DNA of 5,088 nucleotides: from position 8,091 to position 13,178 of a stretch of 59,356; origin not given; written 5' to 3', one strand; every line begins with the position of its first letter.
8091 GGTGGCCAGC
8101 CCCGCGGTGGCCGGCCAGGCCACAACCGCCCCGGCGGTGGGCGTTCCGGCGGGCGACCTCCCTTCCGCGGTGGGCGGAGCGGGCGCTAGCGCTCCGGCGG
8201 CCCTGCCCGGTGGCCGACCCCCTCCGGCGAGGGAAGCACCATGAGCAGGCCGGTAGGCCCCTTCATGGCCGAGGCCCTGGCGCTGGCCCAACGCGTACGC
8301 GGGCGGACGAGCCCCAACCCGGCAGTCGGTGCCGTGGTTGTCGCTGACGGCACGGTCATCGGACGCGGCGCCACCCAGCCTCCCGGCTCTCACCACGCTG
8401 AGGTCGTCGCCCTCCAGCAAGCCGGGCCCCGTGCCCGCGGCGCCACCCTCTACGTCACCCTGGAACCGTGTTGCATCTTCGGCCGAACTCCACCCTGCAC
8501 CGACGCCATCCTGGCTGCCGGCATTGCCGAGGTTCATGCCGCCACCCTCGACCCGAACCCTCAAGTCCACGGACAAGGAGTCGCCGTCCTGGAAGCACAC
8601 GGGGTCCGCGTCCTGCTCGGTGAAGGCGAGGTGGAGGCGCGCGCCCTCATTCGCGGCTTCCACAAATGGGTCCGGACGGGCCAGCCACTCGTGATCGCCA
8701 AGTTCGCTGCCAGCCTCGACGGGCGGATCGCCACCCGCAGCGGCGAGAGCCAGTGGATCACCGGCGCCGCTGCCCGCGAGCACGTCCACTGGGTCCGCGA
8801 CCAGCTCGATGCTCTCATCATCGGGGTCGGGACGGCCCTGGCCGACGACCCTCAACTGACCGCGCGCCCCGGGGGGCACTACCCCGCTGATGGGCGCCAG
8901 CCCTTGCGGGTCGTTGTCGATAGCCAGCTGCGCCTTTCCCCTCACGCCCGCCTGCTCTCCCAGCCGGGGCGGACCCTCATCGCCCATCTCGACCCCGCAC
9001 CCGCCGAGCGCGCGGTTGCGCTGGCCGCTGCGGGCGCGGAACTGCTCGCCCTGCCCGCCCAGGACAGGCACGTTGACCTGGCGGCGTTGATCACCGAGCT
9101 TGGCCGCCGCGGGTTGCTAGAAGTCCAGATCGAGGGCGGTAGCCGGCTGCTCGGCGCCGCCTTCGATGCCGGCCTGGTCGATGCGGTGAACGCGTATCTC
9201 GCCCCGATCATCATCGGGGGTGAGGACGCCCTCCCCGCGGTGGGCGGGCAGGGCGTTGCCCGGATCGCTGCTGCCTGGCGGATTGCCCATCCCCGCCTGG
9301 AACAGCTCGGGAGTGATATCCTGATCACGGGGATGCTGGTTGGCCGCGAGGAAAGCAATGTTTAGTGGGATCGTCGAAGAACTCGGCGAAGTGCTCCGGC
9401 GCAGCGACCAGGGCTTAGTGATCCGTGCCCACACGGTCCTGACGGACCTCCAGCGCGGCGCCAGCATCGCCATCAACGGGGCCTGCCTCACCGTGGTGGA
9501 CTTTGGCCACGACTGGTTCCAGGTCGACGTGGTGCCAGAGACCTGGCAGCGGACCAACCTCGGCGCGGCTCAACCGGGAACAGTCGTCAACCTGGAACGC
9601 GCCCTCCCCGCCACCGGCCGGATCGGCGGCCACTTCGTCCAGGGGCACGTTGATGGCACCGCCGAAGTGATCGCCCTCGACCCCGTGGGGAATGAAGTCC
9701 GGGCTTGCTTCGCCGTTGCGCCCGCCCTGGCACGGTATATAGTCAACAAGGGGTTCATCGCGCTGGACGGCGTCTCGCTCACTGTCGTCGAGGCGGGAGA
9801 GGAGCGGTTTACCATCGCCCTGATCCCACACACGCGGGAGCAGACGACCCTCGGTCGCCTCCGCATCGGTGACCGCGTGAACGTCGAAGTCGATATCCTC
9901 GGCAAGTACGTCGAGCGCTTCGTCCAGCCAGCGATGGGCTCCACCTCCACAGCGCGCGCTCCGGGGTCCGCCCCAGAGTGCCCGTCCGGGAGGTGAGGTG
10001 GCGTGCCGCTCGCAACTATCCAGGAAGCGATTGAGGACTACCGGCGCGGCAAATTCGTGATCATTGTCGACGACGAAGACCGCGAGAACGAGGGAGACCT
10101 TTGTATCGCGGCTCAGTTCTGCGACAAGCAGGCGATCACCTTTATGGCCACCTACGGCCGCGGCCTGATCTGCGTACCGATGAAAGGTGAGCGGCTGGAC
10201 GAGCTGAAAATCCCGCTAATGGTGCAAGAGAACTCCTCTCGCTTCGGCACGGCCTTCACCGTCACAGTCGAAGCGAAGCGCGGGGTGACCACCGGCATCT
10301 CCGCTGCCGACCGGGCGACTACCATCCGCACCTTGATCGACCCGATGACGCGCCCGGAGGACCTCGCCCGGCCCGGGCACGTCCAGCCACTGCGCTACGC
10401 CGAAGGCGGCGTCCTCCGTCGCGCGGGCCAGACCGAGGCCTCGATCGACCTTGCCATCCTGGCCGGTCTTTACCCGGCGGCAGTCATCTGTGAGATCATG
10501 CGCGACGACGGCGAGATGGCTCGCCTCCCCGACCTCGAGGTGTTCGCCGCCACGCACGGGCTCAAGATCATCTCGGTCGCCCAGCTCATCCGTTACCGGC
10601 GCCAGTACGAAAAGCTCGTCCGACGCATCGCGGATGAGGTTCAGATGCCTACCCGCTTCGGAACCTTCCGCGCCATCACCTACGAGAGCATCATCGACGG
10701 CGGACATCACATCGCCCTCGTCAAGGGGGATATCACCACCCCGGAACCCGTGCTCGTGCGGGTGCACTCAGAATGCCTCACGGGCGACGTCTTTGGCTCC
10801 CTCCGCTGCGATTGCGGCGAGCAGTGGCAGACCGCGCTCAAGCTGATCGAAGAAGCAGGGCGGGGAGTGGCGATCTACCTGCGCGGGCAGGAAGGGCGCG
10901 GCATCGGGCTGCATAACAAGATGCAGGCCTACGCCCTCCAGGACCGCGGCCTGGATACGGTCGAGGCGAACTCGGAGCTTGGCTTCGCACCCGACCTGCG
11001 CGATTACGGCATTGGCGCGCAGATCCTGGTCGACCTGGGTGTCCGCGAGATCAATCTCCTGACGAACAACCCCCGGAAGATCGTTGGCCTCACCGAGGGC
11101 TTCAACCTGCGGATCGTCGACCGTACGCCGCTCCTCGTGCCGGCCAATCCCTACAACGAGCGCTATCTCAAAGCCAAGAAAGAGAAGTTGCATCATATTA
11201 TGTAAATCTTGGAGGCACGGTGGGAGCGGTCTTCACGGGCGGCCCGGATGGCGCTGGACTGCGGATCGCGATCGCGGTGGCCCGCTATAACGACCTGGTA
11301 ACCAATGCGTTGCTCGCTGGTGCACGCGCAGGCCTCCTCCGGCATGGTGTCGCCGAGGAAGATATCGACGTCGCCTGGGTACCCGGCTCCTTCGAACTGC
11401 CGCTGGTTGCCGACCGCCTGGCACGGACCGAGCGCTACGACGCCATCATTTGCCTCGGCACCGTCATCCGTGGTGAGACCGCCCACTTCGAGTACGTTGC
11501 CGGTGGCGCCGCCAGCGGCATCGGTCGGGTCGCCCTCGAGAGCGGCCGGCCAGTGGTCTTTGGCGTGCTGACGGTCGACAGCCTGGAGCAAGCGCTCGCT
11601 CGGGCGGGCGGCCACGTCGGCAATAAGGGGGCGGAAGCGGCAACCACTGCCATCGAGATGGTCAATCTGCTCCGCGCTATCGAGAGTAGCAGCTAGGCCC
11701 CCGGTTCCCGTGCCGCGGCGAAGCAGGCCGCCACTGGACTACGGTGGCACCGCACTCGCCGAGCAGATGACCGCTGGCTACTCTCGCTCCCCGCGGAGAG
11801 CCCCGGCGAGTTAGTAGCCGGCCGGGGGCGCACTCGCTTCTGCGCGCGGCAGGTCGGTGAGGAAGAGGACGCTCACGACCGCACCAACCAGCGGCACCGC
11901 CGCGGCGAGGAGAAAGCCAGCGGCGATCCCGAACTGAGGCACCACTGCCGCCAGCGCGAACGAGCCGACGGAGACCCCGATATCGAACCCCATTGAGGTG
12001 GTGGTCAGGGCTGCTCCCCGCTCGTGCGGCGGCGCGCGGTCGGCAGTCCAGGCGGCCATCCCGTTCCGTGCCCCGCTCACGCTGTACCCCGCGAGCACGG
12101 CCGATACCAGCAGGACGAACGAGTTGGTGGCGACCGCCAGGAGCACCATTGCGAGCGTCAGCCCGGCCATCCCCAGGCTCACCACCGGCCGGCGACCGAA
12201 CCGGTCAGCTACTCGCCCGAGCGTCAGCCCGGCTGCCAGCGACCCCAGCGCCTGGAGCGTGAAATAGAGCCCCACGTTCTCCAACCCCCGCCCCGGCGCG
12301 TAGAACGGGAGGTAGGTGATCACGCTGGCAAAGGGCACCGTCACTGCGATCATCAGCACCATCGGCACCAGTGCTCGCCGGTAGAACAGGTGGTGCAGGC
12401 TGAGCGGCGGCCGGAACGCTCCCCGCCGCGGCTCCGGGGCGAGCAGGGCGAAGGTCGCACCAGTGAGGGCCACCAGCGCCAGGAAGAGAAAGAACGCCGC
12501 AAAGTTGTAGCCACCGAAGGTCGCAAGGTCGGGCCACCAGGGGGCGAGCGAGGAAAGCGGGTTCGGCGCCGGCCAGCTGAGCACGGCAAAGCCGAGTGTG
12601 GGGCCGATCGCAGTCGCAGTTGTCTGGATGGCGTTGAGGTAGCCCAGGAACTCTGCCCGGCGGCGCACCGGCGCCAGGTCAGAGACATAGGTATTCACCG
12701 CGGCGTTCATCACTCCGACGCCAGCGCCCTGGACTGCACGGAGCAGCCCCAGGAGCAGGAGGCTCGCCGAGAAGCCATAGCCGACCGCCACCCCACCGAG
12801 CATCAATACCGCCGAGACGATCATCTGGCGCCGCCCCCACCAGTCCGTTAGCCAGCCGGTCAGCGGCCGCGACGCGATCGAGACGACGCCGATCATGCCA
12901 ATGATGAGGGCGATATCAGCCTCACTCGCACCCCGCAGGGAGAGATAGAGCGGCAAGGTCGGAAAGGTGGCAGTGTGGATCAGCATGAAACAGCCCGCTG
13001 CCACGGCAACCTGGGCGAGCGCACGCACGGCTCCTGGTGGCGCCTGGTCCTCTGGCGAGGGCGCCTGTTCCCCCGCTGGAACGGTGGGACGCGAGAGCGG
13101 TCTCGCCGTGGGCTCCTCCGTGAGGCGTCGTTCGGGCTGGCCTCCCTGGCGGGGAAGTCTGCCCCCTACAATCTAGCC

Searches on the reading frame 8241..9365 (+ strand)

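Call 55: search_protein_families(library=pfam, proteins=[window:8241-9365:+], max_evalue=0.0001)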
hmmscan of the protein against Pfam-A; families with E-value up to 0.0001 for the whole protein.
window:8241-9365:+ (374 aa): 3 families
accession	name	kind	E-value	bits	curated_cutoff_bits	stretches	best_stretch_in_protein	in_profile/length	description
PF01872.23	RibD_C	-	5.8e-48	163.8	24.1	1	149-360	1-195/197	RibD C-terminal domain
PF00383.29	dCMP_cyt_deam_1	-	8.6e-17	61.3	25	1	8-100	7-100/102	Cytidine and deoxycytidylate deaminase zinc-binding region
PF14437.12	MafB19-deam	-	2.9e-11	43.9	27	1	27-112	23-111/142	MafB19-like deaminase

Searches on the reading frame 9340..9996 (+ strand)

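Call 55: search_protein_families(library=pfam, proteins=[window:9340-9996:+], max_evalue=0.0001)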
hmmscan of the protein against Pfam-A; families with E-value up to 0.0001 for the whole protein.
window:9340-9996:+ (218 aa): 1 family
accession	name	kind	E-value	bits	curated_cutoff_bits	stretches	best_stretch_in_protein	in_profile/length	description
PF00677.23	Lum_binding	-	1.2e-50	169.8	27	2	101-185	1-86/86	Lumazine binding domain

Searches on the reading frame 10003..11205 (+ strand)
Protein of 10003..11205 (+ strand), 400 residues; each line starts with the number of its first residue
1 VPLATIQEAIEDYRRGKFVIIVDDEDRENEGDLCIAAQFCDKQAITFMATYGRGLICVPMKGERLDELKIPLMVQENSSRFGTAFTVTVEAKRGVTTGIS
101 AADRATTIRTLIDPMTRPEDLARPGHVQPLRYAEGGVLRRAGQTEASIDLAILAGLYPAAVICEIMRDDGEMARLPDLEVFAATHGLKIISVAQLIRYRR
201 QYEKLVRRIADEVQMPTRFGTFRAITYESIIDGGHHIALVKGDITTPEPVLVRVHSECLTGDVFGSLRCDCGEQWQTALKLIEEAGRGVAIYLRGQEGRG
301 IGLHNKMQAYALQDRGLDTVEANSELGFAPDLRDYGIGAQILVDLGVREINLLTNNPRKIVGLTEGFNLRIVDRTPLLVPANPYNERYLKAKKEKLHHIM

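Call 55: search_protein_families(library=pfam, proteins=[window:10003-11205:+], max_evalue=0.0001)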
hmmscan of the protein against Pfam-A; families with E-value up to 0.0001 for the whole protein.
window:10003-11205:+ (400 aa): 2 families
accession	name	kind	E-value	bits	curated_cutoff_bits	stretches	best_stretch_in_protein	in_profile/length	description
PF00926.24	DHBP_synthase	-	1.2e-85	286.2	26.4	1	7-198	1-191/191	3,4-dihydroxy-2-butanone 4-phosphate synthase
PF00925.25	GTP_cyclohydro2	-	9.2e-73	243.7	23.3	1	208-376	2-165/165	GTP cyclohydrolase II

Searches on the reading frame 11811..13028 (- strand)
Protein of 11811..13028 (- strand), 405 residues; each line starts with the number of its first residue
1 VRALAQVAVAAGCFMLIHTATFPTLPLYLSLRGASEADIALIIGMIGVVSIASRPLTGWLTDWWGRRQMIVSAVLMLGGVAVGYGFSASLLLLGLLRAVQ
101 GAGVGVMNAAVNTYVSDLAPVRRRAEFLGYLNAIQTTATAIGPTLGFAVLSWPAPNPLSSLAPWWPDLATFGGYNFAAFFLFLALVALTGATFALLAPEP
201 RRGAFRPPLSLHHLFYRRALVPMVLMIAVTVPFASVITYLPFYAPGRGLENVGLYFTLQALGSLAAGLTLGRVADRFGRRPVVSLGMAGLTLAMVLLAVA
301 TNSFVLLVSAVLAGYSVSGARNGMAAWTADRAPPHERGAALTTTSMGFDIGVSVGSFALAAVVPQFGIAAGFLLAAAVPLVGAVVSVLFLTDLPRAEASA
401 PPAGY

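Call 55: search_protein_families(library=pfam, proteins=[window:11811-13028:-], max_evalue=0.0001)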
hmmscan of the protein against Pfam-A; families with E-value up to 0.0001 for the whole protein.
window:11811-13028:- (405 aa): 4 families
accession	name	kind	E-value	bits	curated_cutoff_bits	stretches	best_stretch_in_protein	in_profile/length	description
PF07690.21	MFS_1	-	2e-44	152.4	33.4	2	252-399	34-181/347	Major Facilitator Superfamily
PF00083.30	Sugar_tr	-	5.5e-18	65.5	22.3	2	8-138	17-150/452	Sugar (and other) transporter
PF12832.13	MFS_1_like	-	2.9e-08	33.6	25.2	1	20-77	17-74/373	MFS_1 like family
PF06609.19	TRI12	-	4.7e-06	25.8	23.2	1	250-315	78-143/599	Fungal trichothecene efflux pump (TRI12)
